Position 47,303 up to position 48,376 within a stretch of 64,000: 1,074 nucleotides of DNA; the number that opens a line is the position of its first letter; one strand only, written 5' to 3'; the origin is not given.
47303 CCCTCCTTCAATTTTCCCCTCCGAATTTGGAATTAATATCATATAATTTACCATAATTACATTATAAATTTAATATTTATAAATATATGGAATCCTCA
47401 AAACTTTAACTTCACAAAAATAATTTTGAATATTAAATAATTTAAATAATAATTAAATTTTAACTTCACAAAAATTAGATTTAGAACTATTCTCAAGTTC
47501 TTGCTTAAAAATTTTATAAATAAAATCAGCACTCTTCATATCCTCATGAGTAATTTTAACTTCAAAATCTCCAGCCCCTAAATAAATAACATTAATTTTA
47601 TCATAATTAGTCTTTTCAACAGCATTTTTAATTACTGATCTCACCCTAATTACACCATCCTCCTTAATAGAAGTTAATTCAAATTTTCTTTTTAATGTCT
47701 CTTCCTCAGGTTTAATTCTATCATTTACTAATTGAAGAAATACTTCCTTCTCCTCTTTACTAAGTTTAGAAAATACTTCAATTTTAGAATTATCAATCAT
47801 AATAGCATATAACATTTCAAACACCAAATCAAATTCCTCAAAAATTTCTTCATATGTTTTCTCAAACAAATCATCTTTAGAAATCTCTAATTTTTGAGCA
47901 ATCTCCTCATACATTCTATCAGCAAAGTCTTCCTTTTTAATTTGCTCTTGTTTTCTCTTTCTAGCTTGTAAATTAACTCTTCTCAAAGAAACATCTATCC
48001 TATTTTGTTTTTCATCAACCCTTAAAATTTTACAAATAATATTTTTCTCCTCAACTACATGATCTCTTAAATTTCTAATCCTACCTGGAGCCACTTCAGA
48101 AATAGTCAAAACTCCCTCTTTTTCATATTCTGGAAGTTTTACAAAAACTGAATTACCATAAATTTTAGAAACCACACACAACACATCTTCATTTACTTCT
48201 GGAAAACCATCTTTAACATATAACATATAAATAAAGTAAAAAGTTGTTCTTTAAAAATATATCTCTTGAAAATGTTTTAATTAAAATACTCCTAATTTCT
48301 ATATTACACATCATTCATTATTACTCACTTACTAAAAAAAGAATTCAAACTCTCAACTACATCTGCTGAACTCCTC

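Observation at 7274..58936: Recurring phenomenon: five conserved genes each carry a downstream echo of their own 3' end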

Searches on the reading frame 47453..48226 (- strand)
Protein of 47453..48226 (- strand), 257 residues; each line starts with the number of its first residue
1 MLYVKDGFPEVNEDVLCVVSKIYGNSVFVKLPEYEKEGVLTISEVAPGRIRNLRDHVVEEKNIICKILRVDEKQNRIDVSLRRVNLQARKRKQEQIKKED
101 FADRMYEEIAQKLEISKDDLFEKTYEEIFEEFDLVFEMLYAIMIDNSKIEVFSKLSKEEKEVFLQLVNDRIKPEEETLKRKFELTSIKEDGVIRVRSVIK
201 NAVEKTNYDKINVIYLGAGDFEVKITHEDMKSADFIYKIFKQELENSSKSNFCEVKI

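Call 14: search_protein_families(library=pfam, proteins=[window:47453-48226:-])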
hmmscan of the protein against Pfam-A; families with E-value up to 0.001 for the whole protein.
window:47453-48226:- (257 aa): 2 families
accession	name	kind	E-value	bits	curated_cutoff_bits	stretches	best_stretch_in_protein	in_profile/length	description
PF07541.17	EIF_2_alpha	-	5e-12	46.3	22.8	1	121-229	2-113/114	Eukaryotic translation initiation factor 2 alpha subunit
PF00575.29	S1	-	0.00029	21.6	22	1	10-82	3-74/74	S1 RNA binding domain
